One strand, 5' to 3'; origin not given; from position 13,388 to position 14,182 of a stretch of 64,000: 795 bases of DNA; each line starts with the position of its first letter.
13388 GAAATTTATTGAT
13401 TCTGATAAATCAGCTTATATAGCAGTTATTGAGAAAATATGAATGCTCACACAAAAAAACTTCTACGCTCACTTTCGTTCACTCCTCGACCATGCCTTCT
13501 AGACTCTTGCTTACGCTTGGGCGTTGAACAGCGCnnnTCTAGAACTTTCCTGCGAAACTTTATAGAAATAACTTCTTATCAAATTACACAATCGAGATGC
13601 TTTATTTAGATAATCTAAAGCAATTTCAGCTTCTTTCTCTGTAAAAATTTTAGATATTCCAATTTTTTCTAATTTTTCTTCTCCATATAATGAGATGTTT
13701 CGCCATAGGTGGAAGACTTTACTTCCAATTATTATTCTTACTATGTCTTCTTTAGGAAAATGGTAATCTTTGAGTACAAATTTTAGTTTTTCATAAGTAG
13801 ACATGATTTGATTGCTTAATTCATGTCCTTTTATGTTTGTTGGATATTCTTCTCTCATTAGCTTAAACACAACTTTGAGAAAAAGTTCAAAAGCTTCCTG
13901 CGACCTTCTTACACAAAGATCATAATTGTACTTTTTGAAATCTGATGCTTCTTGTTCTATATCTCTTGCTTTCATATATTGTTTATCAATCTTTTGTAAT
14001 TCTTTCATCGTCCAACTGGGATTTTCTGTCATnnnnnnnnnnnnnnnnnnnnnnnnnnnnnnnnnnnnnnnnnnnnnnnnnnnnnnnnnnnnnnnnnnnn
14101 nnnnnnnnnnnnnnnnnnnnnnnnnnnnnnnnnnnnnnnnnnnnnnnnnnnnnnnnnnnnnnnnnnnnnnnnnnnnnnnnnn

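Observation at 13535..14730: Overlapping operon of a membrane-anchored NERD nuclease-like protein and a HEPN protein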

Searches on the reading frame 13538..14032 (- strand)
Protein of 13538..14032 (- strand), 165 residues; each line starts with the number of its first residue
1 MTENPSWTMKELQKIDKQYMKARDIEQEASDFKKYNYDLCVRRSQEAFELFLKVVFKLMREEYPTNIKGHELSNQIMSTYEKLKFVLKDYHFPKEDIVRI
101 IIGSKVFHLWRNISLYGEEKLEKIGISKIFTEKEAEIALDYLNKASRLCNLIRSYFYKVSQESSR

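Call 3: search_protein_families(library=pfam, proteins=[window:13538-14032:-], max_evalue=0.1)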
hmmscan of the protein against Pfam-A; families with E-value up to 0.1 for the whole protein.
window:13538-14032:- (165 aa): 1 family
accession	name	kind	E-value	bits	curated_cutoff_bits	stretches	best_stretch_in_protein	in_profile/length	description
PF05168.19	HEPN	-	0.018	15.7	22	1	24-143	11-108/117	HEPN domain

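Call 4: search_protein_families(library=padloc, proteins=[window:13538-14032:-], max_evalue=0.1)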
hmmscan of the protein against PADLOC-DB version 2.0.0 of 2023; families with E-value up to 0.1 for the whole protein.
window:13538-14032:- (165 aa): 0 families

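Call 6: search_protein_families(library=ncbifam, proteins=[window:13538-14032:-], max_evalue=0.1)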
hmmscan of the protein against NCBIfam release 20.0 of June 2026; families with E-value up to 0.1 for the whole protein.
window:13538-14032:- (165 aa): 0 families

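Call 7: search_solved_structures(query=window:13538-14032:-, max_evalue=10, show_alignments=2)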
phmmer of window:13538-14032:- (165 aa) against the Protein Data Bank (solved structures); distinct sequences matched with E-value up to 10: 0.

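Call 8: find_homologous_proteins(query=window:13538-14032:-, max_evalue=0.001)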
Query window:13538-14032:- (165 aa): 12 proteins with E <= 0.001 among 57 candidates.
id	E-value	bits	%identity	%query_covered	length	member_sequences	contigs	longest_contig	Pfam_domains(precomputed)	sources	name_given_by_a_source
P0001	1.4e-102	358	100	100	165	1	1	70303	-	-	-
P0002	1.5e-82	293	84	96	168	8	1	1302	-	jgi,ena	-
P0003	1.2e-80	287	82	96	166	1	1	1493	-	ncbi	-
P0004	1.9e-79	283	82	96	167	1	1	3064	-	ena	-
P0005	3.9e-62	227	68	96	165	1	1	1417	PF05168.20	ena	-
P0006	2.5e-61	224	70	96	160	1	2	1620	PF14355.13,PF05168.20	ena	-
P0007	1.9e-55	205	60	98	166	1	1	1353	PF05168.20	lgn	-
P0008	7.4e-50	187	55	97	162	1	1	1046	PF05168.20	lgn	-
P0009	1.3e-37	147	47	98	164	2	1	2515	PF14355.13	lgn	-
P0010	6.9e-26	109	42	90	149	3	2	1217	PF05168.20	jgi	jgi:HEPN domain-containing protein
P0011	3.8e-20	90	38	96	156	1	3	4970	PF05168.20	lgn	-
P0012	6.8e-15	73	39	90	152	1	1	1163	PF14355.13,PF05168.20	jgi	-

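Call 12: find_encoding_contigs(protein=P0011, flank=5000, max_places=4)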
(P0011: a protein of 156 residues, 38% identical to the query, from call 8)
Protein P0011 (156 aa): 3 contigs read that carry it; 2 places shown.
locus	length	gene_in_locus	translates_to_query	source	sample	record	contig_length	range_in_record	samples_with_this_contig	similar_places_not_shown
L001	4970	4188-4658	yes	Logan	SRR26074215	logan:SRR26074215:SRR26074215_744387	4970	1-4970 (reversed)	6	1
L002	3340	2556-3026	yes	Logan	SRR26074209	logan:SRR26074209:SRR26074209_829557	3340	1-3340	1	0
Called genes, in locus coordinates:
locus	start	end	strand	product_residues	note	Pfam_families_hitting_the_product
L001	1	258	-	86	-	?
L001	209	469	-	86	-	-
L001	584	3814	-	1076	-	-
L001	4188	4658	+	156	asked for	PF05168:HEPN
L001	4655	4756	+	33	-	-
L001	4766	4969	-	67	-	?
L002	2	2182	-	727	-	?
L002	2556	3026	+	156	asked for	PF05168:HEPN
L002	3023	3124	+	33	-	-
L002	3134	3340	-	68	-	?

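Call 13: find_encoding_contigs(protein=P0009, flank=5000, max_places=3)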
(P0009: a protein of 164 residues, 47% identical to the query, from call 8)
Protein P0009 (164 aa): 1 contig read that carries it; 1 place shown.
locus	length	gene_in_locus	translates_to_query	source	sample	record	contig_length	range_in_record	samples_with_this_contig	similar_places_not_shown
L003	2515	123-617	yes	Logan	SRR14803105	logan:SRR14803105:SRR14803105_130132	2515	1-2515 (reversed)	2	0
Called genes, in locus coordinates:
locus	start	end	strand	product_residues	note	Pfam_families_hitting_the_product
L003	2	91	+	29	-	?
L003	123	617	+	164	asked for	PF14355:Abi_C (faint)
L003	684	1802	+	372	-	-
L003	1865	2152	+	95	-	-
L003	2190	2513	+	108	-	?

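Call 15: find_related_loci(query=A1, collection=genome_contigs, flank=6000)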
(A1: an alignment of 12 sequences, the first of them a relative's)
Query A1 (165 aa) in genome_contigs; peptide patterns used: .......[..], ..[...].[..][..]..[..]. (x = any residue, [..] = any of these).
64 stretches matched a pattern; 4 encode a relative of the query (tblastn E <= 1e-3); 4 distinct loci.
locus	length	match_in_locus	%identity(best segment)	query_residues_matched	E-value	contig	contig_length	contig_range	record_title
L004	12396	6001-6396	46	14-154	6e-33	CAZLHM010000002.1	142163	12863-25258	MAG TPA_asm: uncultured Candidatus Bathyarchaeia archaeon isolate SRP231805_co2_24 genome assembly, contig: NODE_7_lengt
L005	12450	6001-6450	36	1-158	8e-29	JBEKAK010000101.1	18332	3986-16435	MAG: Terriglobia bacterium isolate SPRUCE 110 SPRUCE_110_101, whole genome shotgun sequence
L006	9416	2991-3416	39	8-158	1e-27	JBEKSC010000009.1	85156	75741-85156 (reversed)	MAG: Candidatus Bathyarchaeia archaeon isolate SPRUCE 525 SPRUCE_525_9, whole genome shotgun sequence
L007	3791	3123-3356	36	70-154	9e-14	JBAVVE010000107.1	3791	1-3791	MAG: Candidatus Bathyarchaeia archaeon isolate MFD01647_ilm_asm_bin14 k127_10945, whole genome shotgun sequence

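Call 22: find_encoding_contigs(protein=P0004, flank=4000, max_places=3)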
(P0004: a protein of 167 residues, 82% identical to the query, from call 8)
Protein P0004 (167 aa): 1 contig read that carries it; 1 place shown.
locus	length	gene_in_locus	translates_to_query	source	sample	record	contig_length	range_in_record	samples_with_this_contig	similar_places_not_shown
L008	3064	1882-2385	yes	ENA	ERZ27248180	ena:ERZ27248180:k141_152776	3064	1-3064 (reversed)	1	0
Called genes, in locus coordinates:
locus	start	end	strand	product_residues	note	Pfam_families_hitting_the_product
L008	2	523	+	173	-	?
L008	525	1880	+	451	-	PF01420:Methylase_S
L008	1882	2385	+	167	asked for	-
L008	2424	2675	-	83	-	-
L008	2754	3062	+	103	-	?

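Call 23: find_encoding_contigs(protein=P0007, flank=4000, max_places=3)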
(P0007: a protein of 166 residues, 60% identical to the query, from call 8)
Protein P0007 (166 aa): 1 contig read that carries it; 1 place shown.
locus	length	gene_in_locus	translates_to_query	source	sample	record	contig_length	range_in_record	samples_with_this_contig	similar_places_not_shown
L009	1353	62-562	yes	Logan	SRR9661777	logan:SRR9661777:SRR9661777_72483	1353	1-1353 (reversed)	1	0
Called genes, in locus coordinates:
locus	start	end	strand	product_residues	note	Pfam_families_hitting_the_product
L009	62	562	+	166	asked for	PF05168:HEPN (weak)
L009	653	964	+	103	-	-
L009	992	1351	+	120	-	?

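Call 24: find_encoding_contigs(protein=P0003, flank=4000, max_places=3)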
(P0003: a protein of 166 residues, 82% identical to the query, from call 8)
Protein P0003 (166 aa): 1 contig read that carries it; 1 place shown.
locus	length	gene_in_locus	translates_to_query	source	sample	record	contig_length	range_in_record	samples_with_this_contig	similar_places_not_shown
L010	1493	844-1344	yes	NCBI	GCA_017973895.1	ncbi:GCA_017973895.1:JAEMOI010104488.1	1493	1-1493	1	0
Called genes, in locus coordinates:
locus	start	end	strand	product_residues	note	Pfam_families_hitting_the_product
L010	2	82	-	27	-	?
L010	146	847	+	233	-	PF08378:NERD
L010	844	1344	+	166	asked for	-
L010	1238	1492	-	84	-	?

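Call 30: find_related_loci(query=A1, collection=metagenome_contigs, flank=5000)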
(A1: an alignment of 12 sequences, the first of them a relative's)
Query A1 (165 aa) in metagenome_contigs; peptide patterns used: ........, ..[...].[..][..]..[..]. (x = any residue, [..] = any of these).
210 stretches matched a pattern; 41 encode a relative of the query (tblastn E <= 1e-3); 41 distinct loci.
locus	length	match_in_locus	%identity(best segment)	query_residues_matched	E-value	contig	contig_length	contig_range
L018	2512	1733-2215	84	1-159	8e-93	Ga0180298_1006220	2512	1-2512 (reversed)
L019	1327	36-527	60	1-162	3e-65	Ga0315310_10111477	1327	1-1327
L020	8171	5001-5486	56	1-160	1e-56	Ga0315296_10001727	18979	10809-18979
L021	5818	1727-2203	57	1-158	1e-54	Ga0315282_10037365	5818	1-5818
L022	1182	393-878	52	1-160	2e-57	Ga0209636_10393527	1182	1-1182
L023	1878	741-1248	73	1-159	2e-65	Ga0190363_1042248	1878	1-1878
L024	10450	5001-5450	38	5-163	2e-33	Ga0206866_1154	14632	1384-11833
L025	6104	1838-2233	45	14-154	3e-32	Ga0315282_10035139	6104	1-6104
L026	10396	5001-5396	46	14-154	3e-32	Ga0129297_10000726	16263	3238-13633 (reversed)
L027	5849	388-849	38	3-165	5e-32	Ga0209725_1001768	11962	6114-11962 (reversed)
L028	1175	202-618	41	1-154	1e-32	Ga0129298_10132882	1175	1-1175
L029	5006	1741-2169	40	1-158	1e-31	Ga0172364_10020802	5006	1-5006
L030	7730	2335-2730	44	14-154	1e-31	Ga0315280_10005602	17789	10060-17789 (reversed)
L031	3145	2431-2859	39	8-158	2e-31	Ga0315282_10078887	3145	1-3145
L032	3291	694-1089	44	14-154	1e-31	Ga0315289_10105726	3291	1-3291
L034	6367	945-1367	40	5-154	7e-30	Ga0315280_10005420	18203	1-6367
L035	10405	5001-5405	42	15-158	1e-29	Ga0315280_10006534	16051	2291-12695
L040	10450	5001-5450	39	1-165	4e-28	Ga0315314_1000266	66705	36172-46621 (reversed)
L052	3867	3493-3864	34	8-139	7e-21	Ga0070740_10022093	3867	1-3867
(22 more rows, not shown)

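Call 33: search_protein_families(library=pfam, proteins=[L006:3521-5056:+, L027:933-2462:+, L029:2295-3824:+, L035:5496-7025:+, L030:3137-4678:+, L032:1431-2969:+, L034:1528-4200:+, L025:2312-3079:+, L005:6482-8263:+, L020:5510-6670:-], max_evalue=0.001)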
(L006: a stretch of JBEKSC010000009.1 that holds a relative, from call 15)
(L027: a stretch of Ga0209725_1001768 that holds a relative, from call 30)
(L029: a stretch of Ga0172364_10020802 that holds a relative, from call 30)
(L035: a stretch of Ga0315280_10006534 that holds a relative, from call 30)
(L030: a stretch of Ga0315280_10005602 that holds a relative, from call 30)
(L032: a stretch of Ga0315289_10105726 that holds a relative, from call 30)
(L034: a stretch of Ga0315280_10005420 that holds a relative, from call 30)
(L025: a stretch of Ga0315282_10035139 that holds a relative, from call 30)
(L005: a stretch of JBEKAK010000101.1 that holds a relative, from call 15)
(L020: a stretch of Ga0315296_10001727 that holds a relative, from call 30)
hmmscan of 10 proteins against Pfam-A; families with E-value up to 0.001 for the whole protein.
L006:3521-5056:+ (512 aa): 3 families
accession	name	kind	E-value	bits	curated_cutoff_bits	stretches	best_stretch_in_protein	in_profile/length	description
PF02384.22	N6_Mtase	-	8.8e-105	350.9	20.4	1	158-476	2-310/311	N-6 DNA Methylase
PF12161.14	HsdM_N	-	1.8e-14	55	24.5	1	16-147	1-135/135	HsdM N-terminal domain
PF01170.24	UPF0020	-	0.00019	21.6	22.3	1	193-297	20-133/197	RMKL-like, methyltransferase domain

L027:933-2462:+ (510 aa): 3 families
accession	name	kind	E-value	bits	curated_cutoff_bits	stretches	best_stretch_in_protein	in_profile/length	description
PF02384.22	N6_Mtase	-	1e-105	353.9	20.4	1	158-474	2-310/311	N-6 DNA Methylase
PF12161.14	HsdM_N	-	3.5e-15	57.2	24.5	1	16-147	1-135/135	HsdM N-terminal domain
PF01170.24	UPF0020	-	2.3e-05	24.6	22.3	1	193-295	20-133/197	RMKL-like, methyltransferase domain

L029:2295-3824:+ (510 aa): 1 family
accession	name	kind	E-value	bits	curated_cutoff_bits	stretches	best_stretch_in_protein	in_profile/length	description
PF13470.12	PIN_3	-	0.00061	21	27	0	9-123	1-115/115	PIN domain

L035:5496-7025:+ (510 aa): 3 families
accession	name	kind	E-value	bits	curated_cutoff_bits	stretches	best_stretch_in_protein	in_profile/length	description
PF02384.22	N6_Mtase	-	1.8e-103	346.6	20.4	1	158-474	2-310/311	N-6 DNA Methylase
PF12161.14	HsdM_N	-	2.3e-14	54.6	24.5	1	20-147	5-135/135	HsdM N-terminal domain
PF01170.24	UPF0020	-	0.00016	21.9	22.3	1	193-293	20-131/197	RMKL-like, methyltransferase domain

L030:3137-4678:+ (514 aa): 3 families
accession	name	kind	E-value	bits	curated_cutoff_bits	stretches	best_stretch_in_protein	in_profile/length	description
PF02384.22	N6_Mtase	-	5.8e-104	348.2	20.4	1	159-476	2-310/311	N-6 DNA Methylase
PF12161.14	HsdM_N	-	1.3e-14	55.4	24.5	1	16-148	1-135/135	HsdM N-terminal domain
PF01170.24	UPF0020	-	0.00015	21.9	22.3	1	194-294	20-131/197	RMKL-like, methyltransferase domain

L032:1431-2969:+ (513 aa): 3 families
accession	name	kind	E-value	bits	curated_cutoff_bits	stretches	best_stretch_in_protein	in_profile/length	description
PF02384.22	N6_Mtase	-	8.5e-104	347.6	20.4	1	159-477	2-310/311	N-6 DNA Methylase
PF12161.14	HsdM_N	-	1.6e-13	51.9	24.5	1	16-148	1-135/135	HsdM N-terminal domain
PF01170.24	UPF0020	-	0.00012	22.3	22.3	1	194-298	20-133/197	RMKL-like, methyltransferase domain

L034:1528-4200:+ (891 aa): 6 families
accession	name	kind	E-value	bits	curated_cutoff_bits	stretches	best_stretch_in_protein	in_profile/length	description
PF04851.21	ResIII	-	1.4e-36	126.3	22.5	1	161-364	4-163/164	Type III restriction enzyme, res subunit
PF08463.15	EcoEI_R_C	-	2.3e-35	122.6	24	1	731-885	1-159/163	EcoEI R protein C-terminal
PF18766.7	SWI2_SNF2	-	2.9e-14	53.7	26.7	1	169-391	6-187/221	SWI2/SNF2 ATPase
PF00270.35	DEAD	-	5.5e-11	42.9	26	1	162-364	1-161/167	DEAD/DEAH box helicase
PF04313.20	HSDR_N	-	7.3e-08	32.9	25.1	1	27-121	100-196/198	Type I restriction enzyme R protein N terminus (HSDR_N)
PF00271.37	Helicase_C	-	1.9e-06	28.5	23.5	1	473-573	17-108/110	Helicase conserved C-terminal domain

L025:2312-3079:+ (256 aa): 0 families

L005:6482-8263:+ (594 aa): 0 families

L020:5510-6670:- (387 aa): 0 families

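Call 34: search_protein_families(library=pfam, proteins=[L004:4747-5955:+, L025:573-1814:+, L040:3744-4973:+, L029:39-1676:+, L031:751-2331:+, L052:2801-3424:+, L020:4656-4973:+, L022:63-365:+, L007:2607-3077:+, L003:684-1799:+], max_evalue=0.001)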
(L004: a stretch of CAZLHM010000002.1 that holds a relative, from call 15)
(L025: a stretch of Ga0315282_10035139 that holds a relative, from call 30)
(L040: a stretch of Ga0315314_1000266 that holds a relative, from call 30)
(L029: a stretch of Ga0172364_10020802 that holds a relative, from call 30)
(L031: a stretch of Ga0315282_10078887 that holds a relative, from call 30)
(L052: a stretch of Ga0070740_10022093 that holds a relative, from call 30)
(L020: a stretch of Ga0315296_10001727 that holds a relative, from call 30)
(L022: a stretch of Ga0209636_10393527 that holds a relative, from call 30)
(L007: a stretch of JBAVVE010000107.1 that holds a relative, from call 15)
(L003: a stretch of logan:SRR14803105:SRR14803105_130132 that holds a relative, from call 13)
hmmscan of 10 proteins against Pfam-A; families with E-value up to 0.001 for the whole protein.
L004:4747-5955:+ (403 aa): 0 families

L025:573-1814:+ (414 aa): 0 families

L040:3744-4973:+ (410 aa): 0 families

L029:39-1676:+ (546 aa): 0 families

L031:751-2331:+ (527 aa): 3 families
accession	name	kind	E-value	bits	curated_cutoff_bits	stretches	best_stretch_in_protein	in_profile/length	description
PF00239.26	Resolvase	-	1.4e-29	103.5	23.3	1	5-148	2-143/145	Resolvase, N terminal domain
PF07508.19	Recombinase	-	6e-15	55.8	21.1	1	171-261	1-102/102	Recombinase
PF13408.12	Zn_ribbon_recom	-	2.6e-08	34.5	25.3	1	272-322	1-57/58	Recombinase zinc beta ribbon domain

L052:2801-3424:+ (208 aa): 0 families

L020:4656-4973:+ (106 aa): 0 families

L022:63-365:+ (101 aa): 0 families

L007:2607-3077:+ (157 aa): 0 families

L003:684-1799:+ (372 aa): 0 families

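Call 35: predict_structure(alignment_id=A1)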
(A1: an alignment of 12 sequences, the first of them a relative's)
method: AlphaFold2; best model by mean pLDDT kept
length: 165 residues; sequences in the alignment: 12
mean_pLDDT: 86.9   pTM: 0.85
mean pLDDT of the five models: 86.9, 86.6, 86.2, 85.0, 85.0
residues with pLDDT >= 90: 94; 70-90: 46; 50-70: 25; < 50: 0
segments of 3 or more residues with pLDDT < 50: none
pLDDT, mean of each block of 10 residues (from residue 1): 76 94 98 93 94 94 70 88 87 93 92 59 71 96 98 93 78
secondary structure, 60 per line:
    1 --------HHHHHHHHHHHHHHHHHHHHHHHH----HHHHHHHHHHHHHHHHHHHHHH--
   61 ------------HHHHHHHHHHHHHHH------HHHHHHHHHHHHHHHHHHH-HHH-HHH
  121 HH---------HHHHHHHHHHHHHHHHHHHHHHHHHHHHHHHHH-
elements in order: H9-32 H37-58 H73-87 H94-112 H118-122 H132-164

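Call 38: fold_search(model_id=the predicted structure, library=pdb)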
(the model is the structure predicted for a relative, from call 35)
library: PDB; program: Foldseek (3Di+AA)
matches with E <= 10: 179; with E <= 0.001: 0
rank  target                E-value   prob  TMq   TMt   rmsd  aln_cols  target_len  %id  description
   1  2hsb                  4.3e-02  1.00  0.57  0.71   3.7       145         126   14  Crystal structure of a hepn domain containing protein (af_0298) from archaeoglobus fulgidus at 1.95 A resolution (released 2006-08-15)
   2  1o3u                  1.0e-01  1.00  0.51  0.68   6.2       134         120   17  Crystal structure of an hepn domain protein (tm0613) from thermotoga maritima at 1.75 A resolution (released 2003-04-22)
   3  1wol                  2.0e-01  1.00  0.53  0.69   4.1       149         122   17  Crystal Structure of ST0689, an archaeal HEPN homologue (released 2005-11-22)
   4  1ufb_A                4.3e-01  1.00  0.55  0.70   4.2       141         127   18  Crystal structure of TT1696 from Thermus thermophilus HB8 (released 2003-11-28)
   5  6hu9_c                6.7e-01  0.69  0.42  0.29   8.6       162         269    8  III2-IV2 mitochondrial respiratory supercomplex from S. cerevisiae (released 2018-12-26)
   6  8uck_c                7.1e-01  0.66  0.42  0.30   9.8       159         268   12  Komagataella pastoris Cytochrome c oxidase (9 subunits) in complex with human VMAT2 (released 2024-10-09)
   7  8ucj_c                7.1e-01  0.66  0.42  0.30   9.7       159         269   12  CryoEM structure of Komagataella pastoris Cytochrome c oxidase (11 subunits) in complex with human VMAT2 (released 2024-10-09)
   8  6qd6_I                7.4e-01  0.16  0.24  0.13  14.7       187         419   12  Molecular scaffolds expand the nanobody toolkit for cryo-EM applications: crystal structure of Mb-cHopQ-Nb207 (released 2019-12-18)
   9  4nqf_A                8.6e-01  0.63  0.44  0.48   5.7       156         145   13  Crystal structure of HEPN domain protein (released 2014-03-26)
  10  4nqf_B                8.6e-01  0.63  0.44  0.47   5.7       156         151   13  Crystal structure of HEPN domain protein (released 2014-03-26)
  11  8gl3                  8.6e-01  0.20  0.26  0.24  10.2       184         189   13  De novo design of monomeric helical bundles for pH-controlled membrane lysis (released 2023-09-06)
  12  6r1j_D                9.5e-01  0.09  0.19  0.13  28.0       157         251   13  Structure of the soluble AhlC triple head mutant of the tripartite alpha-pore forming toxin, AHL, from Aeromonas hydro (released 2019-07-10)
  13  7o37_c                1.0e+00  0.63  0.44  0.31   8.9       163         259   12  Murine supercomplex CIII2CIV in the assembled locked conformation (released 2021-10-13)
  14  5z62_C                1.0e+00  0.41  0.39  0.28   8.5       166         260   13  Structure of human cytochrome c oxidase (released 2019-02-27)
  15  6xvi_A                1.0e+00  0.20  0.28  0.14  13.8       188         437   12  Crystal structure of Megabody Mb-Nb207-c7HopQ_A12 (released 2021-01-13)
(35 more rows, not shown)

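Call 41: search_solved_structures(query=A1, max_evalue=10, show_alignments=5)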
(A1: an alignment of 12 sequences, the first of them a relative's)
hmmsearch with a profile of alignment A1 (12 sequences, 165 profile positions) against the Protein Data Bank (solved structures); distinct sequences matched with E-value up to 10: 1.
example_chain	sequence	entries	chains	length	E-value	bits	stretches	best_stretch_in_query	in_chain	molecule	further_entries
9lov_A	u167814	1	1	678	0.6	12.9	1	33-66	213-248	ATP-dependent RNA helicase DHX58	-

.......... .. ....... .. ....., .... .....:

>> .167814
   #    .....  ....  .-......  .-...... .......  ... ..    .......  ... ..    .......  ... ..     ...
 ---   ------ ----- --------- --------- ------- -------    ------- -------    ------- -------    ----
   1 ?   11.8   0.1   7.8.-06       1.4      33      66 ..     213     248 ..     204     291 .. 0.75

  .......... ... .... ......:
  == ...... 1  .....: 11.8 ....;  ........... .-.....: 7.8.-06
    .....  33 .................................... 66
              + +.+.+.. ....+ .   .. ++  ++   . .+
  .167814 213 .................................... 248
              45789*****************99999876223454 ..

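Call 51: find_related_loci(query=A1, collection=viral_contigs, flank=5000)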
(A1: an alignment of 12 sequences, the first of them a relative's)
Query A1 (165 aa) in viral_contigs; peptide patterns used: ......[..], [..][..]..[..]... (x = any residue, [..] = any of these).
126 stretches matched a pattern, but none encodes a relative of the query by tblastn (E <= 1e-3).

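Call 57: find_encoding_contigs(protein=P0005, flank=3000, max_places=3)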
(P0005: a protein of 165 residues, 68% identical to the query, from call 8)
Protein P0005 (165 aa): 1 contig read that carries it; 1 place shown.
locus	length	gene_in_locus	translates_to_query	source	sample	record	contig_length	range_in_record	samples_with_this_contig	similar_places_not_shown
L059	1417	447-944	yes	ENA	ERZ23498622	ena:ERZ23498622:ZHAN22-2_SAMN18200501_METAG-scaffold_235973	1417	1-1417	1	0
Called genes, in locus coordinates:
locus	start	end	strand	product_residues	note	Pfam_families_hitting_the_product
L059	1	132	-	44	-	?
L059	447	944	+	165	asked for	PF05168:HEPN (faint)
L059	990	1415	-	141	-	?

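Call 58: find_encoding_contigs(protein=P0006, flank=3000, max_places=3)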
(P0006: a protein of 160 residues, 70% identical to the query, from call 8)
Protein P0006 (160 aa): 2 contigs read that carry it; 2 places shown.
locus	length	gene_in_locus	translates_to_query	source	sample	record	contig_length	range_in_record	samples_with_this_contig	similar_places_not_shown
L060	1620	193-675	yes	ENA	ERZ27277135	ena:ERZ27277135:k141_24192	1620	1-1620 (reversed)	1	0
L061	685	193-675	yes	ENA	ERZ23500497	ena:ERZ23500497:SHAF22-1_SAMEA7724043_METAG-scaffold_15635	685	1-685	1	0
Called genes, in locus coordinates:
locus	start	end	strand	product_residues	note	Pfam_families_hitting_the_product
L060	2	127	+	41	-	?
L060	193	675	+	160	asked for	PF05168:HEPN, PF14355:Abi_C (weak)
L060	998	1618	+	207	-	?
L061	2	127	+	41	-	?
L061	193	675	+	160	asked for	PF05168:HEPN, PF14355:Abi_C (weak)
